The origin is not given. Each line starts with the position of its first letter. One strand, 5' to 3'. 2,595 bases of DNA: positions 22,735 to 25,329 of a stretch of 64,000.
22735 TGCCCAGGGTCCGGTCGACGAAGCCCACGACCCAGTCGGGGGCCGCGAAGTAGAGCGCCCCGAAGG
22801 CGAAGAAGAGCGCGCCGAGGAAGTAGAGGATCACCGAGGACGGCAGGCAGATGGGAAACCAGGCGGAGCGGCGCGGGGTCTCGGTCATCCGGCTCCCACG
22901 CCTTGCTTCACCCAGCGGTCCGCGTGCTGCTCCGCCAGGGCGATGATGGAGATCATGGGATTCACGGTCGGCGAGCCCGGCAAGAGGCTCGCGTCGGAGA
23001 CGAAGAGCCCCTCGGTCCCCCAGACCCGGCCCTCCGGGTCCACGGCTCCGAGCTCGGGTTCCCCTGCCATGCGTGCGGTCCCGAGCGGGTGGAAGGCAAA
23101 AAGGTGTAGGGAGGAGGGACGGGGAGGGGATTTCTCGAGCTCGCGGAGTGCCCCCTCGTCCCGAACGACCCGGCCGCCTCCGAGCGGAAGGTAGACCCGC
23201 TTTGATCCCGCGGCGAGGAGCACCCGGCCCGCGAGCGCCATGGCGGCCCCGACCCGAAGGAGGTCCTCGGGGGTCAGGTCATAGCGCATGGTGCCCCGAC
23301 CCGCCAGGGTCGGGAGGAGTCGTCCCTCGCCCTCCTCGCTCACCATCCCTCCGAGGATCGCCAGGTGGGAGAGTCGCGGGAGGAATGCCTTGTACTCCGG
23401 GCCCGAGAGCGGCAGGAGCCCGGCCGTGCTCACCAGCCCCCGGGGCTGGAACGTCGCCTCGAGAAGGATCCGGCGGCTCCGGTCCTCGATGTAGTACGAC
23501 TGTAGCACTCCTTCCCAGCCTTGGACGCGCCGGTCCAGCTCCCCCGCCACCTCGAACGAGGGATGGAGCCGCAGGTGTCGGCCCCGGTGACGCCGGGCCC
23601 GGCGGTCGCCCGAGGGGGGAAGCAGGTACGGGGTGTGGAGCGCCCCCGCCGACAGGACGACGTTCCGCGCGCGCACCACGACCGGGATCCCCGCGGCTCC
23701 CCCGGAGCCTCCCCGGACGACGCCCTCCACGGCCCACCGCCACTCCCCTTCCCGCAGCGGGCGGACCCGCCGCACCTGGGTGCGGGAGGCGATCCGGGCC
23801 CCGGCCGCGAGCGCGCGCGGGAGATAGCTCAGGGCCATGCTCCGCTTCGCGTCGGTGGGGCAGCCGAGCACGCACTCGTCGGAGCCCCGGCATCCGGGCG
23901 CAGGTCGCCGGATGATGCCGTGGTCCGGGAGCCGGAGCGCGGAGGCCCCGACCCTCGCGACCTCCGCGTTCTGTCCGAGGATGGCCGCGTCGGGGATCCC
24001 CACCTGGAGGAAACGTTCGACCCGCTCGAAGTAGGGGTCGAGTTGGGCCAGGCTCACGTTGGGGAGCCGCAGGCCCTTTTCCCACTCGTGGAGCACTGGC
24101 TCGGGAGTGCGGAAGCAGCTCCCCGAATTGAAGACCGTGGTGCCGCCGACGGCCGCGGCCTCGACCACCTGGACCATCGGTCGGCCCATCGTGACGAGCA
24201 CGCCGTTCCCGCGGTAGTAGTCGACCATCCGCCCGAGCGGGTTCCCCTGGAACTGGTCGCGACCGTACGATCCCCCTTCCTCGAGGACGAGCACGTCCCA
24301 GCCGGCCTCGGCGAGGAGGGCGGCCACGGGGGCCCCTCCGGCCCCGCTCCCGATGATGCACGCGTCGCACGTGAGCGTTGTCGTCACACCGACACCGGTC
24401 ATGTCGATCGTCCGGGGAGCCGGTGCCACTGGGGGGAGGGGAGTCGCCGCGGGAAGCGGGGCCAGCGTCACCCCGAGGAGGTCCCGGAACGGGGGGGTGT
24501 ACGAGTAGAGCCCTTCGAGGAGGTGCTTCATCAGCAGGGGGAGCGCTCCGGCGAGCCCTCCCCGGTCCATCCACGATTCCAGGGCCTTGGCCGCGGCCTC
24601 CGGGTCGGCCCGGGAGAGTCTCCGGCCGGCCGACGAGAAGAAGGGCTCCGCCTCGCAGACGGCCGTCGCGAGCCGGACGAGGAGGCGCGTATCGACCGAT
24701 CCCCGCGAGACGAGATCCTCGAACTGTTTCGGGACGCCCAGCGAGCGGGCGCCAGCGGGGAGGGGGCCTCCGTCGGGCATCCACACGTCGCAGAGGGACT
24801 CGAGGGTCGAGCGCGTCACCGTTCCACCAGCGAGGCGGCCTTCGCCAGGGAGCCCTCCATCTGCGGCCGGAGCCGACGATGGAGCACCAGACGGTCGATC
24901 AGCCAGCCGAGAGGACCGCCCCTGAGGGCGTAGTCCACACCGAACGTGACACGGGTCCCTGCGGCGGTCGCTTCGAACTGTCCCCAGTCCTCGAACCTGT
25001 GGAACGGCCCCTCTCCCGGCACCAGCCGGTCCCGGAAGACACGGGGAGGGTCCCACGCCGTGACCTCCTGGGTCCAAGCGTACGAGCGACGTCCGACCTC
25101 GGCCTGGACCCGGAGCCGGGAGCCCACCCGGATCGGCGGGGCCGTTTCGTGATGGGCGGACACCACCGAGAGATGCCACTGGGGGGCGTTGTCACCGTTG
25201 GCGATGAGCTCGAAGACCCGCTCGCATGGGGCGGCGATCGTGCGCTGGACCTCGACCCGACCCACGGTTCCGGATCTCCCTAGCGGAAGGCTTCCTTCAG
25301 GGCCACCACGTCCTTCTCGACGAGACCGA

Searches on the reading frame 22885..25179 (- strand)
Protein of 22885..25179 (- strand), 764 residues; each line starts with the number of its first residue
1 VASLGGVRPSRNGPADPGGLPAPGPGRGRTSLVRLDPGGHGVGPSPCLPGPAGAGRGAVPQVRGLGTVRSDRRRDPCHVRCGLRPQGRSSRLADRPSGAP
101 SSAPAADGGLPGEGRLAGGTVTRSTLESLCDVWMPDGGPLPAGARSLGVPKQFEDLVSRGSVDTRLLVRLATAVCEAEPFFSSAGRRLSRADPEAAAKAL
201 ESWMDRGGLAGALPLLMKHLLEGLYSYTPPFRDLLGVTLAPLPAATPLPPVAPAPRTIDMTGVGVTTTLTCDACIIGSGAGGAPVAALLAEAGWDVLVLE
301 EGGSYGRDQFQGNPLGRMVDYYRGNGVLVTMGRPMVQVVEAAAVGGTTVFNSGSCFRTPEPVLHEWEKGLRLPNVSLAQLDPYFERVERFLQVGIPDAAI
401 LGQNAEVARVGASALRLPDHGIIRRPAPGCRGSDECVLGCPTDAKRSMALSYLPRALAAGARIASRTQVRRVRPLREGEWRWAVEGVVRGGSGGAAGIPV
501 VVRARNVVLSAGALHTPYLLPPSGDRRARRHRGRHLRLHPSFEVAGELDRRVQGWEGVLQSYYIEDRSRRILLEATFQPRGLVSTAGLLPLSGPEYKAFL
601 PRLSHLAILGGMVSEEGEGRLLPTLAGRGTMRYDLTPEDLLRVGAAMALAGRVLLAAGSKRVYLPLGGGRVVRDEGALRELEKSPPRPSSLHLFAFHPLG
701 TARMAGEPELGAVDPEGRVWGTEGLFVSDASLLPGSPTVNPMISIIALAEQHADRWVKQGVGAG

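Call 91: search_protein_families(library=pfam, max_evalue=0.0001, proteins=[window:22885-25179:-])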
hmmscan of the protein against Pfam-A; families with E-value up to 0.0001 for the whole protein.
window:22885-25179:- (764 aa): 3 families
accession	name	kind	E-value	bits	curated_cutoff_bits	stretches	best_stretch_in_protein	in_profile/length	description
PF00732.25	GMC_oxred_N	-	6.6e-31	108.2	23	1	322-540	5-217/218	GMC oxidoreductase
PF05199.19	GMC_oxred_C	-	1e-19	71.9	24.6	1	630-749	21-139/139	GMC oxidoreductase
PF01266.30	DAO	-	4.4e-07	30.2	27.9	1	272-580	1-274/353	FAD dependent oxidoreductase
